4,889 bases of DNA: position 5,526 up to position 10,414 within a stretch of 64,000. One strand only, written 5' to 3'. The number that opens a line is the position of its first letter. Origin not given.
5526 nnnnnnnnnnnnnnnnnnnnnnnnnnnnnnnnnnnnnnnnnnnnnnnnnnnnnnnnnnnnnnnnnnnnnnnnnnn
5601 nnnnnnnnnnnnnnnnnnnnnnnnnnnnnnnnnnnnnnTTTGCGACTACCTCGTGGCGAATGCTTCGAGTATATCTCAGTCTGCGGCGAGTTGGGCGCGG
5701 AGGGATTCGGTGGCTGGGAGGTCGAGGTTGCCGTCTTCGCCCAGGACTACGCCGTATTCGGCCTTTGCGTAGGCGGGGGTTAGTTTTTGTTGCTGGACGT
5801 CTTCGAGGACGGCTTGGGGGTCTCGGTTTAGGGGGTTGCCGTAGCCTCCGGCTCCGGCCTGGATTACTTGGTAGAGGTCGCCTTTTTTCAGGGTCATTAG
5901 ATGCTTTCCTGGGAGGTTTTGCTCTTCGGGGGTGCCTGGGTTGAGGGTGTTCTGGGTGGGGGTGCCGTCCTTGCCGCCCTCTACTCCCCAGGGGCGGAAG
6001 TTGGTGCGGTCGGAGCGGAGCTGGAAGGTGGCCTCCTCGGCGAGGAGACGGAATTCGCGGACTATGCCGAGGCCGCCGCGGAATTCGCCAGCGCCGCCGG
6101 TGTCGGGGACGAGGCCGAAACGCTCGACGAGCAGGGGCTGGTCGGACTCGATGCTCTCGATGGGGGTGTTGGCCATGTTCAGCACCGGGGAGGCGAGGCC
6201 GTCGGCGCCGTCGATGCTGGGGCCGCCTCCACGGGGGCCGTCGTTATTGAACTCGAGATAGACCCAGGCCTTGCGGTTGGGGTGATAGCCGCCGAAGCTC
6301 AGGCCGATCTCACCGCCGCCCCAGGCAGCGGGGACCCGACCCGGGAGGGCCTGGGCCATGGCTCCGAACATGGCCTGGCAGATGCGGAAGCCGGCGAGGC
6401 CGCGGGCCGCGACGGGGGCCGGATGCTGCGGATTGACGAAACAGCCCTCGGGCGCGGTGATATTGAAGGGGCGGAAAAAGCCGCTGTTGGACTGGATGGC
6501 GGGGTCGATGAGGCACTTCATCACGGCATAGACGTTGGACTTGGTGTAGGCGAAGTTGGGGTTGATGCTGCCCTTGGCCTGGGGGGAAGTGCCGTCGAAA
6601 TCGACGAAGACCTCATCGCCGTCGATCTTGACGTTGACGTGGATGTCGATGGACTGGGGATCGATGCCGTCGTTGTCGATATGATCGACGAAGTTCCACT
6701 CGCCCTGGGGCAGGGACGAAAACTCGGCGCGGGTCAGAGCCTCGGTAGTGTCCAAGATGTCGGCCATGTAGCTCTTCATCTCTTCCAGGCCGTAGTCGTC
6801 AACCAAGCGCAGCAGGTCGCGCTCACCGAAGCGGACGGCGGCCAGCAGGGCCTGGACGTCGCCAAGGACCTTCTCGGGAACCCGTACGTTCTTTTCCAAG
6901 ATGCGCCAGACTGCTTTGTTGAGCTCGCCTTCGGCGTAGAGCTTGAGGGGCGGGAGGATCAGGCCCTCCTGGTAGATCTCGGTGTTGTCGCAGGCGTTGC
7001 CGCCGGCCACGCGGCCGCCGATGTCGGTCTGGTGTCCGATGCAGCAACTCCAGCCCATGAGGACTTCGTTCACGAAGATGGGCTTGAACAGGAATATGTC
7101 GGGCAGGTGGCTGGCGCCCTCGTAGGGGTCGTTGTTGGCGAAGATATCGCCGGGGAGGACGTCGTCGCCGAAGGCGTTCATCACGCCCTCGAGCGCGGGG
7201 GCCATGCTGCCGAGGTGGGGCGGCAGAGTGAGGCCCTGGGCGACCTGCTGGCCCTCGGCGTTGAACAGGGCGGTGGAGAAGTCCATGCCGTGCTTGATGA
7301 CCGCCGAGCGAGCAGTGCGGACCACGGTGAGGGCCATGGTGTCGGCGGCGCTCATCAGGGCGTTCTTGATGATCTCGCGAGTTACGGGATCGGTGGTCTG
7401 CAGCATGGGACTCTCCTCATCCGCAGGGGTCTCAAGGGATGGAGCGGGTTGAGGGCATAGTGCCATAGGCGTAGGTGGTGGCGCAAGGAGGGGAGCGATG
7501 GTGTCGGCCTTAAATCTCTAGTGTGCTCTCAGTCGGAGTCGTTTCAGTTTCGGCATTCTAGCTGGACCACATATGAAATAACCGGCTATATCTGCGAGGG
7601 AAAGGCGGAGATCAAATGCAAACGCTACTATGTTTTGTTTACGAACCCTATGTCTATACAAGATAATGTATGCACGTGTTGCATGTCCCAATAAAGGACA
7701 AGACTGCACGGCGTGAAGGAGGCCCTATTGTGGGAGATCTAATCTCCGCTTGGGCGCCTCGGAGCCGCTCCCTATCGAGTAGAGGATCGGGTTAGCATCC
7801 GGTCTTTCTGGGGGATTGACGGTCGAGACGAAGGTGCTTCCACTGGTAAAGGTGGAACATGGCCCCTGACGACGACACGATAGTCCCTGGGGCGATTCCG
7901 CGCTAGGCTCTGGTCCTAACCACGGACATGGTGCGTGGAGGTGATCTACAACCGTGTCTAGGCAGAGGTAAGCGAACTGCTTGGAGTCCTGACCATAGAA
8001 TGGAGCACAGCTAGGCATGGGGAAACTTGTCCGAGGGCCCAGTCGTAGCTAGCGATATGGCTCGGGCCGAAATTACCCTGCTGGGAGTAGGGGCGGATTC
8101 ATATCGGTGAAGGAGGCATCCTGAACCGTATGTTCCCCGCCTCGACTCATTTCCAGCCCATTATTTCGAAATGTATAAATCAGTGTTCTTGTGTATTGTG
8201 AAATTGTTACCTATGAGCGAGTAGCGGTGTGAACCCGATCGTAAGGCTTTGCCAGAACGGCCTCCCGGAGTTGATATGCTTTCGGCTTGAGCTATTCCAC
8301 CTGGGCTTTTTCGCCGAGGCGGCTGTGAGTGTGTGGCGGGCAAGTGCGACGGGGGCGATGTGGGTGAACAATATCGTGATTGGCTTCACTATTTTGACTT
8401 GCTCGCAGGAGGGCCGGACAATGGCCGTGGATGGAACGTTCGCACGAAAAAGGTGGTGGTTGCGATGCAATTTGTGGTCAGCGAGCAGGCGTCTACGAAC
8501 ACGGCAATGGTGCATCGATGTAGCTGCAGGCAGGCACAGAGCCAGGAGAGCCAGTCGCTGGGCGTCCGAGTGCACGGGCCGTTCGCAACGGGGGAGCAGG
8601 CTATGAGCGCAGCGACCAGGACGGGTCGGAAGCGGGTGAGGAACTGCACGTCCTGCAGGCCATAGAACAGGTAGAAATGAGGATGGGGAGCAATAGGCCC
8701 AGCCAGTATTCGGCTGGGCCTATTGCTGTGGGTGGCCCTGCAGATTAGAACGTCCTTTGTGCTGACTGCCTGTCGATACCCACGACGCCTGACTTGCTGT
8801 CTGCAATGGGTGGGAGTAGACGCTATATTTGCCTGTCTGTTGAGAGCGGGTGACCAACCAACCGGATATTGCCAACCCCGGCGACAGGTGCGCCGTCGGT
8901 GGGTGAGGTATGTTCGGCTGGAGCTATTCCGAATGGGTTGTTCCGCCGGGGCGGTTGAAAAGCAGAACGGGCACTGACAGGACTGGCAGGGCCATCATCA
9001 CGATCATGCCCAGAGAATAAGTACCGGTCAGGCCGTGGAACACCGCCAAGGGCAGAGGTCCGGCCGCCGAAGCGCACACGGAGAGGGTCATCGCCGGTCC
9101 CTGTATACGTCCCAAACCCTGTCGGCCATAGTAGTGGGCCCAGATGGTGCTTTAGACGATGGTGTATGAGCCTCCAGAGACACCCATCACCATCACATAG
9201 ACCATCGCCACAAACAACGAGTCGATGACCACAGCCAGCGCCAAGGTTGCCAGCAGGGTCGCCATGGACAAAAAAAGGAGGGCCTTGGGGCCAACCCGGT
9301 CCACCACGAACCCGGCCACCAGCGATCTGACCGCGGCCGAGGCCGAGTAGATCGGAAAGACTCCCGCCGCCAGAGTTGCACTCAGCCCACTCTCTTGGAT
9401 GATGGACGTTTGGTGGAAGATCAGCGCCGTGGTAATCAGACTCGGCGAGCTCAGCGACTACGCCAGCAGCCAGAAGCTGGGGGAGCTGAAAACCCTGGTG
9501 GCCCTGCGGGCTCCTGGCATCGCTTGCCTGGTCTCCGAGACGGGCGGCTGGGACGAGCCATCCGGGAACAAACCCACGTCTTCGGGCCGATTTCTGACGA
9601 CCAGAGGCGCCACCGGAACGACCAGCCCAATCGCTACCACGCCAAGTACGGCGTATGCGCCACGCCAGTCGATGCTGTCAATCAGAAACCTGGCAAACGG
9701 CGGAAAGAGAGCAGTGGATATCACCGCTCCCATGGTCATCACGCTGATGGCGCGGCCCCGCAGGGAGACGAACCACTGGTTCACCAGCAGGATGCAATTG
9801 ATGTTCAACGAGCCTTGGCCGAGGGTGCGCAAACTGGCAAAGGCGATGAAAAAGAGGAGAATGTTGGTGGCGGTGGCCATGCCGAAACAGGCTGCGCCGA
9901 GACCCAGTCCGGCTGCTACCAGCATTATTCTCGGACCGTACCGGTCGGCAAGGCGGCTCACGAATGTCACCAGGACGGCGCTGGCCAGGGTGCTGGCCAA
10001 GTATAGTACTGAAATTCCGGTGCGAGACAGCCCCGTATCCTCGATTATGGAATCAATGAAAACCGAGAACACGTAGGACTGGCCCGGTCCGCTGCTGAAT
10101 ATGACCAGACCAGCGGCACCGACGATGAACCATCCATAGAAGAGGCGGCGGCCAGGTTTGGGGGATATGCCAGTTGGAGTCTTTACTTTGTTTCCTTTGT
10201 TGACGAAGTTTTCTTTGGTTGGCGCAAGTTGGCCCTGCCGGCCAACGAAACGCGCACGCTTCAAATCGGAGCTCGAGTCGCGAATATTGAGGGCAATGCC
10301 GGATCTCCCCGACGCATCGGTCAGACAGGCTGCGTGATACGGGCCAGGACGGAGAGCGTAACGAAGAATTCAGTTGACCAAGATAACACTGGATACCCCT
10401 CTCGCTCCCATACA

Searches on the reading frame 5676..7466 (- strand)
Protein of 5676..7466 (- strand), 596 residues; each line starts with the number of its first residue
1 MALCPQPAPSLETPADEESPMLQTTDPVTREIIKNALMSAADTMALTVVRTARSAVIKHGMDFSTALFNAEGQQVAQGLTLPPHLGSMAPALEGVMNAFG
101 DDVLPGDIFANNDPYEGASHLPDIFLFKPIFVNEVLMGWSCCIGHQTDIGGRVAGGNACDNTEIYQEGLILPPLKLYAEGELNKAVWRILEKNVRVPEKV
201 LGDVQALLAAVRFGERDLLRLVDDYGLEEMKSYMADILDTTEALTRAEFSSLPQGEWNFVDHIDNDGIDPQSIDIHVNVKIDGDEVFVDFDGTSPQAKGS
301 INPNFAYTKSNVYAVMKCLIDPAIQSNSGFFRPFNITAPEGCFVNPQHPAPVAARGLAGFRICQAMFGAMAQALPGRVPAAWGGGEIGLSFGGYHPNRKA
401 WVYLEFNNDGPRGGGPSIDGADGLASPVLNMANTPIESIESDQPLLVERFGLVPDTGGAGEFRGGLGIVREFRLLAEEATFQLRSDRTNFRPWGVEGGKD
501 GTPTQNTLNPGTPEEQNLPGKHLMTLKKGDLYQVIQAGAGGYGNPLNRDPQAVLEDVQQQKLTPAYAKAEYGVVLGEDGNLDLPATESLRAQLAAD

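Call 68: search_protein_families(library=pfam, proteins=[window:5676-7466:-], max_evalue=0.001)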
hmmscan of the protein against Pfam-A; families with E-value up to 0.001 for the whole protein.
window:5676-7466:- (596 aa): 1 family
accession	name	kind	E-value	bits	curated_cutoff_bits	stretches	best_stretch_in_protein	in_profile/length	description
PF02538.19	Hydantoinase_B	-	3.3e-172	574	26.8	1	26-545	1-519/519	Hydantoinase B/oxoprolinase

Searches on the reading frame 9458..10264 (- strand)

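Call 68: search_protein_families(library=pfam, proteins=[window:9458-10264:-], max_evalue=0.001)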
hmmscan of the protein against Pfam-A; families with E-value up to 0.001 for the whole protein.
window:9458-10264:- (268 aa): 1 family
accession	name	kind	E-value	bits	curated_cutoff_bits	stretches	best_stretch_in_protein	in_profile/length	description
PF07690.21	MFS_1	-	1.9e-27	96.5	33.4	1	54-267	4-208/347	Major Facilitator Superfamily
